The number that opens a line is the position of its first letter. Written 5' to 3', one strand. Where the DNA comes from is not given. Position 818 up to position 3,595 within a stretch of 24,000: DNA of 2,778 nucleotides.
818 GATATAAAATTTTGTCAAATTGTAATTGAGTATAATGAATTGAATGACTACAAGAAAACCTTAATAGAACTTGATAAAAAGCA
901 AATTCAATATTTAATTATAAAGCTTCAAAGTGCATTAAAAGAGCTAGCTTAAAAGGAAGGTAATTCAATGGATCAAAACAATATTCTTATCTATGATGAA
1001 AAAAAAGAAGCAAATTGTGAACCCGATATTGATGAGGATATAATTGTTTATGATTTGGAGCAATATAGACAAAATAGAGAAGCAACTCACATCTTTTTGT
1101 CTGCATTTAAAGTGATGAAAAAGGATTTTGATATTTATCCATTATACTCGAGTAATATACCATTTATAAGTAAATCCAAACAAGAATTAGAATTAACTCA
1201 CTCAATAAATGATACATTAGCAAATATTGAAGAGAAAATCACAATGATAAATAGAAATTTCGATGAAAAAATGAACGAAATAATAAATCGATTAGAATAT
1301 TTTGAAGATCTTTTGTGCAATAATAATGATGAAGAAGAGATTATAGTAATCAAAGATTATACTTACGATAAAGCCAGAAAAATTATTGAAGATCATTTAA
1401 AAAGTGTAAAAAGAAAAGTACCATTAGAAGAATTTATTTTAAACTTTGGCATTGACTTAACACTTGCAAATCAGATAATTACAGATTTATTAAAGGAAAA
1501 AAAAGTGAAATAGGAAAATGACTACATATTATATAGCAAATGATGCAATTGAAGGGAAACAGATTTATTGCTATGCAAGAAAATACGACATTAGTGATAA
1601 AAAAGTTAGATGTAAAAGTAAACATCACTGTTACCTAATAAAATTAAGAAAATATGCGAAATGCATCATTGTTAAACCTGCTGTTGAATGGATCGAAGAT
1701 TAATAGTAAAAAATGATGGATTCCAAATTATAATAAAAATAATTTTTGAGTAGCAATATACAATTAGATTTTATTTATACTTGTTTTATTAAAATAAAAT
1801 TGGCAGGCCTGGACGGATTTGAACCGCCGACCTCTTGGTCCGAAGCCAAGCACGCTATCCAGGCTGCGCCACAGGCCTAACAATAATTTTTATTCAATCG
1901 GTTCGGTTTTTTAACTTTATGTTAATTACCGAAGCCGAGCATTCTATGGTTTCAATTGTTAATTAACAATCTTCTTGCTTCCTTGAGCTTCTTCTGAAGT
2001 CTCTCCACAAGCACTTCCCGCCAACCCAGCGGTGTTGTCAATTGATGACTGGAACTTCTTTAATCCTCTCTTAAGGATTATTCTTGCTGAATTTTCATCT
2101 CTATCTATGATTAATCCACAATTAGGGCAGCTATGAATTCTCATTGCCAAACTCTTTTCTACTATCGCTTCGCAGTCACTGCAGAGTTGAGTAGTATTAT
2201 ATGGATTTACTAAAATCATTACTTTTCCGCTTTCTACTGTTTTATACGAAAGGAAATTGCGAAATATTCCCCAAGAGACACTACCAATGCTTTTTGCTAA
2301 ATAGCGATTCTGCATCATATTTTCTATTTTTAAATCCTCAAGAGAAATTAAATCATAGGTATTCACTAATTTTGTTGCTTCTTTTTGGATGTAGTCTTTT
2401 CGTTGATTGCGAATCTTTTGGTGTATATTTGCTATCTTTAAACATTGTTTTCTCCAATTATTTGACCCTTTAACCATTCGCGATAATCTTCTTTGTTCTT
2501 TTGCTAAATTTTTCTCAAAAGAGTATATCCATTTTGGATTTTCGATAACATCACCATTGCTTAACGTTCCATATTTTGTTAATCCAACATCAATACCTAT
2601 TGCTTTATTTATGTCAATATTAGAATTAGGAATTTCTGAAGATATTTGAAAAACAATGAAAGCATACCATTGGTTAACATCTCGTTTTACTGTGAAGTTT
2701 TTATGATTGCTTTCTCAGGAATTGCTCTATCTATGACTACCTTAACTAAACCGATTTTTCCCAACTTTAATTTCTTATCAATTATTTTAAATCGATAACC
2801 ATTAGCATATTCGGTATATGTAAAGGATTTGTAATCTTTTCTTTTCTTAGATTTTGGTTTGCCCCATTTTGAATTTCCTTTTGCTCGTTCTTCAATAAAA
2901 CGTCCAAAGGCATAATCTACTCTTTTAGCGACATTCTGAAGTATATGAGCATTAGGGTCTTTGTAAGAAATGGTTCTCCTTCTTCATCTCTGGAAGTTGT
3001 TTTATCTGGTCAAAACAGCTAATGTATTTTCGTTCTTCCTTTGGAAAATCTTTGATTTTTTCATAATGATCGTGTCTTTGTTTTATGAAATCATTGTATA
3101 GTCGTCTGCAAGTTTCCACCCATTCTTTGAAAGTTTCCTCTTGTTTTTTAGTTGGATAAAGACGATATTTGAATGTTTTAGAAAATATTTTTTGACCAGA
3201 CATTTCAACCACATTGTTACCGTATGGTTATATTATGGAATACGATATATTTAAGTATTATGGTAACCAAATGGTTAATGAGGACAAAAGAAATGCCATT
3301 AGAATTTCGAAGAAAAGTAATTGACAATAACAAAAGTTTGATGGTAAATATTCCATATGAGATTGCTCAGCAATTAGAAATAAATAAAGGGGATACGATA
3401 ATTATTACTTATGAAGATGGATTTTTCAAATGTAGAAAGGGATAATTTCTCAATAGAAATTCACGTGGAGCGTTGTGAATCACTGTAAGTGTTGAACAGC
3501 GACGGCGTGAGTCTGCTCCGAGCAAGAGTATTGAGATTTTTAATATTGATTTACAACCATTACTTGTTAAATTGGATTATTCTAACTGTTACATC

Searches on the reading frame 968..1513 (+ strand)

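Call 74: search_protein_families(library=pfam, proteins=[window:968-1513:+], max_evalue=0.01)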
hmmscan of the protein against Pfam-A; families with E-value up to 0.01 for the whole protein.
window:968-1513:+ (181 aa): 1 family
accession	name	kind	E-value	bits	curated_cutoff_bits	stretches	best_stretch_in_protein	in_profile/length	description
PF02845.22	CUE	-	0.0028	17.7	21.1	1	19-40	13-34/42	CUE domain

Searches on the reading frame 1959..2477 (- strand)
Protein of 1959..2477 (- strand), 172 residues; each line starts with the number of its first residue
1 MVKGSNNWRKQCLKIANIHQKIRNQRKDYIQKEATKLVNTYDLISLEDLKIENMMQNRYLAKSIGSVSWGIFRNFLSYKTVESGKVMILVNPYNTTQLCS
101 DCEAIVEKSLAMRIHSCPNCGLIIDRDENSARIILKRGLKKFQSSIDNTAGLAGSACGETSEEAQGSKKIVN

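Call 74: search_protein_families(library=pfam, proteins=[window:1959-2477:-], max_evalue=0.01)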
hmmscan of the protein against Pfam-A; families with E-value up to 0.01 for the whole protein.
window:1959-2477:- (172 aa): 3 families
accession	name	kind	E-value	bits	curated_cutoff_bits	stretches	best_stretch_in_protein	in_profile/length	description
PF07282.18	Cas12f1-like_TNB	-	3e-19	69.4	26.3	1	69-134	1-60/60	Cas12f1-like, TNB domain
PF01385.25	OrfB_IS605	-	7.4e-14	52.4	30.5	1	2-57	64-119/120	Probable transposase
PF08271.17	Zn_Ribbon_TF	-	0.0005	20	29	0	116-130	21-35/43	TFIIB zinc-binding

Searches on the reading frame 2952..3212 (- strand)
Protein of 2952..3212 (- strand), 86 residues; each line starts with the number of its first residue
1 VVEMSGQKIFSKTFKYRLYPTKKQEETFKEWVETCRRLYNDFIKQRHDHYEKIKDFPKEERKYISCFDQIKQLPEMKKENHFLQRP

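Call 74: search_protein_families(library=pfam, proteins=[window:2952-3212:-], max_evalue=0.01)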
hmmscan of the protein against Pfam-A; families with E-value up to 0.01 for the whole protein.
window:2952-3212:- (86 aa): 1 family
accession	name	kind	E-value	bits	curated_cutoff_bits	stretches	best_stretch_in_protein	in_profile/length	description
PF12323.14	HTH_OrfB_IS605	-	9.8e-14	51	21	1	12-52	4-44/47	Helix-turn-helix domain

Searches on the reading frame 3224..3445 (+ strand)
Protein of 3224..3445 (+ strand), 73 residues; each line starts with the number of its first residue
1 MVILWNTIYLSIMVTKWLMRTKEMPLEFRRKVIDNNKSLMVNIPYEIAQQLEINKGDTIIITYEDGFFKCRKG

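Call 74: search_protein_families(library=pfam, proteins=[window:3224-3445:+], max_evalue=0.01)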
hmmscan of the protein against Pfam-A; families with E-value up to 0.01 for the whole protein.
window:3224-3445:+ (73 aa): 1 family
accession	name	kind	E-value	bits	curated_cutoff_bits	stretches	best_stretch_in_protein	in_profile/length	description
PF04014.23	MazE_antitoxin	-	5.1e-06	26.8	24.7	1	36-66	5-36/48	Antidote-toxin recognition MazE, bacterial antitoxin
